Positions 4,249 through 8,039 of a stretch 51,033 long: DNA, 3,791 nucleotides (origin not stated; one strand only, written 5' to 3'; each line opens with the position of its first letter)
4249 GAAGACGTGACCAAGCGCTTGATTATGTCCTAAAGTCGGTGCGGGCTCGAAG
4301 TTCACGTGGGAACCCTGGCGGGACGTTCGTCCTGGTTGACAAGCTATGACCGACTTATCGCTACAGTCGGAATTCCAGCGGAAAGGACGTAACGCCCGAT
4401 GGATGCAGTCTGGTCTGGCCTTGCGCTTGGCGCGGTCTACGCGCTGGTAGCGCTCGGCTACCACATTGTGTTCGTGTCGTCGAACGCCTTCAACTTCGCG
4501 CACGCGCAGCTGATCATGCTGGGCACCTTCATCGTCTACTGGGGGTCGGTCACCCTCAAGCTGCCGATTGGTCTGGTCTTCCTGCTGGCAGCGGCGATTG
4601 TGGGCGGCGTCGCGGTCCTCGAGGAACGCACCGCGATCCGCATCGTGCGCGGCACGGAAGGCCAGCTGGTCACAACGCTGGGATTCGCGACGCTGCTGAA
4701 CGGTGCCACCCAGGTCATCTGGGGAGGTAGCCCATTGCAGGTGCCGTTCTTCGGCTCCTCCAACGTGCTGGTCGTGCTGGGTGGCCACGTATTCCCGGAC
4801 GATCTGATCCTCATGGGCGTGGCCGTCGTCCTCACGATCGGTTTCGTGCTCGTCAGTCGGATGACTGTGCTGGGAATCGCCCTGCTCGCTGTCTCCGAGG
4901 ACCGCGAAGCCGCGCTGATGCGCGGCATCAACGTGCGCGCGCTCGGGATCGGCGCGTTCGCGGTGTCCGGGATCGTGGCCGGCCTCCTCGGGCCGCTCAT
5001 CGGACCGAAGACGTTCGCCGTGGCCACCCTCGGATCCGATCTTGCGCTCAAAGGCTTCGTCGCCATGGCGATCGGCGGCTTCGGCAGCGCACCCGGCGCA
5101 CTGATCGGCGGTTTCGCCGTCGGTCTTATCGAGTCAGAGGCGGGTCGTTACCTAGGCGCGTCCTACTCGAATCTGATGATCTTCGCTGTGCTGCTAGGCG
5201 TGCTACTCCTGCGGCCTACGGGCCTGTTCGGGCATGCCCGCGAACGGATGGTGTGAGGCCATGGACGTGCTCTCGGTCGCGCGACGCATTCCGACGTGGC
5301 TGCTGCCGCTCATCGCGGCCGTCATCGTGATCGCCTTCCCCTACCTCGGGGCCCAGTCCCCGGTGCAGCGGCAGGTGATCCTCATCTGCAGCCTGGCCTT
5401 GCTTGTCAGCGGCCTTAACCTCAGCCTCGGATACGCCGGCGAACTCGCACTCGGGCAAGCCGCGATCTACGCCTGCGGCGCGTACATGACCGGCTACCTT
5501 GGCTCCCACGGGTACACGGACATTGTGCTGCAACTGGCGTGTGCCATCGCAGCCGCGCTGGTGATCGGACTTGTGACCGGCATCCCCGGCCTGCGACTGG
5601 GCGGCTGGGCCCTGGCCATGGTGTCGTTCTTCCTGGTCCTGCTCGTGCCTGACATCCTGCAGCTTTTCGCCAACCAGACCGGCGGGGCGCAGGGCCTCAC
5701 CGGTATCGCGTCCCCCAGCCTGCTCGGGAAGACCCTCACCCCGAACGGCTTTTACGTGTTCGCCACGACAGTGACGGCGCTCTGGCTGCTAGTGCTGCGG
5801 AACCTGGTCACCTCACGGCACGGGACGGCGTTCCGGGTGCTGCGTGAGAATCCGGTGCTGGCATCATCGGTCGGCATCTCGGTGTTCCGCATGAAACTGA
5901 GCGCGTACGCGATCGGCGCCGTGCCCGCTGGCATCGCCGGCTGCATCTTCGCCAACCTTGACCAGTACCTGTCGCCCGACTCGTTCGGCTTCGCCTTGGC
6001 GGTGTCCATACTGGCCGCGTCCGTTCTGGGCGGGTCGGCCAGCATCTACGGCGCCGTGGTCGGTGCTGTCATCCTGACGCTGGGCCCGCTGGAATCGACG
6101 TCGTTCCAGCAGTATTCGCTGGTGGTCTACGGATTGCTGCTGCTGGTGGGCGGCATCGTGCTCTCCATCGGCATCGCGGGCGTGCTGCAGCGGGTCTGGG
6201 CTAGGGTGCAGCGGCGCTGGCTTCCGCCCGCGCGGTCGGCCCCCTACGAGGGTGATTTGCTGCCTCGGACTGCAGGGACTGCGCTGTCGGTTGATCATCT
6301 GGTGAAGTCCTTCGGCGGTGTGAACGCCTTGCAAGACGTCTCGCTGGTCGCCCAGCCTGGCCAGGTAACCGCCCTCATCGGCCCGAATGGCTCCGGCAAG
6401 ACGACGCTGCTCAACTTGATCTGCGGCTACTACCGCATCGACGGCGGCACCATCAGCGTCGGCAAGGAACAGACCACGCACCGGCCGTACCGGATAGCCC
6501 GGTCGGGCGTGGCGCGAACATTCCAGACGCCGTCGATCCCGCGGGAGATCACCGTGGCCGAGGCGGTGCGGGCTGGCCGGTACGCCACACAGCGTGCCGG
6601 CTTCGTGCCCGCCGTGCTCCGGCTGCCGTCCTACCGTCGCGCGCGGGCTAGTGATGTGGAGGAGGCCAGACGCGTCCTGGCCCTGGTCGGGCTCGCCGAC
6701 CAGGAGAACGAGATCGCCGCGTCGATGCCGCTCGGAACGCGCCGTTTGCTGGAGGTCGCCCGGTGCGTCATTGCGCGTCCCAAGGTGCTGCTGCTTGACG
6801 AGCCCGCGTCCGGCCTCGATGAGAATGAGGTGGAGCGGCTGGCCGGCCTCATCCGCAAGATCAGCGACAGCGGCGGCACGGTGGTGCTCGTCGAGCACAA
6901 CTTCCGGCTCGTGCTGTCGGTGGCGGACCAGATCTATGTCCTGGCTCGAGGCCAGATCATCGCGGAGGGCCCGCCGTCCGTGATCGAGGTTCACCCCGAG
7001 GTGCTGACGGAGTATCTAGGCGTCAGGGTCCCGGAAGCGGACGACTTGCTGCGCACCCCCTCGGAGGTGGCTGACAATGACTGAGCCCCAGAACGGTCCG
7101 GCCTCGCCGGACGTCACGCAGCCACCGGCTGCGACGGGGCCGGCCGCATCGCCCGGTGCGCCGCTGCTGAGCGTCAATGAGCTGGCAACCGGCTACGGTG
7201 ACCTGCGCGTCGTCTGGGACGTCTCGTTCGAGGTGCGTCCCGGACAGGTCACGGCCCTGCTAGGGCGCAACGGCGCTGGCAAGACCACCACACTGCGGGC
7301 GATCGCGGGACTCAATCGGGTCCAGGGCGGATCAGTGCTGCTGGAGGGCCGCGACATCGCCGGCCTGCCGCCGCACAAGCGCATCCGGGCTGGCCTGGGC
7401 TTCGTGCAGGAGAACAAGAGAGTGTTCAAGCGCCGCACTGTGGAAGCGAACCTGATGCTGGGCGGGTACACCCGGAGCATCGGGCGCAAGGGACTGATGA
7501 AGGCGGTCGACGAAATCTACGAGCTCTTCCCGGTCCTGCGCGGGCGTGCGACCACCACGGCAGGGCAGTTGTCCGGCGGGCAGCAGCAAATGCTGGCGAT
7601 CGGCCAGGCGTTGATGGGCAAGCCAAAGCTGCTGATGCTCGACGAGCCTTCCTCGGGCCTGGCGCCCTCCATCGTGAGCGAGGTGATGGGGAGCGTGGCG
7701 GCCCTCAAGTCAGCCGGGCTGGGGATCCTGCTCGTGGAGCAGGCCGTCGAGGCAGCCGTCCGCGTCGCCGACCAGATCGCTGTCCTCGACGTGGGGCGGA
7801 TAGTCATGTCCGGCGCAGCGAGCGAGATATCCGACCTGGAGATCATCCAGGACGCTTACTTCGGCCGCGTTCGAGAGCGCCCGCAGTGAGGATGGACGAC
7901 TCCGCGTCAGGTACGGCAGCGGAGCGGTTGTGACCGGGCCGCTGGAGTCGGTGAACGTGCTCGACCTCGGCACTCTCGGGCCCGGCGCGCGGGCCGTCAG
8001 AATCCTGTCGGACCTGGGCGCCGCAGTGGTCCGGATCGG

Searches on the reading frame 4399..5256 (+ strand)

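Call 49: search_protein_families(library=pfam, proteins=[window:4399-5256:+], max_evalue=0.0001)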
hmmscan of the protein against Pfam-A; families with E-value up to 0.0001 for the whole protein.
window:4399-5256:+ (285 aa): 1 family
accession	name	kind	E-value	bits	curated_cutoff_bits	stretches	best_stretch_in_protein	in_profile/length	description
PF02653.21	BPD_transp_2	-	1.3e-27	97.1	26.8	1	6-269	4-269/269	Branched-chain amino acid transport system / permease component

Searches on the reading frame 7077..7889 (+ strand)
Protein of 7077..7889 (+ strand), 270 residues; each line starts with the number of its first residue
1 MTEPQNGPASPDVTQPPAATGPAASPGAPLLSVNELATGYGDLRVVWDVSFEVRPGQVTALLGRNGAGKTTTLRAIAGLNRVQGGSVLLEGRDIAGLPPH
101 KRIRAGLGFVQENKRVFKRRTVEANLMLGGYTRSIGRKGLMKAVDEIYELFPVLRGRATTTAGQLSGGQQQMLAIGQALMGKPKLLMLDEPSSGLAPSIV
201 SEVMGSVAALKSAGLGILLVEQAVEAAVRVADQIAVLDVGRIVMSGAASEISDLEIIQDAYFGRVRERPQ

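Call 49: search_protein_families(library=pfam, proteins=[window:7077-7889:+], max_evalue=0.0001)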
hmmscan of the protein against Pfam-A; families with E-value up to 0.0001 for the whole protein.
window:7077-7889:+ (270 aa): 2 families
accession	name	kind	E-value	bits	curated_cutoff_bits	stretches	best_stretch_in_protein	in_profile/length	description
PF00005.33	ABC_tran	-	4.1e-31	108.8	25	1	48-192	3-136/137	ABC transporter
PF13304.12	AAA_21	-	3.3e-12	47.5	27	1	156-218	229-294/304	AAA domain, putative AbiEii toxin, Type IV TA system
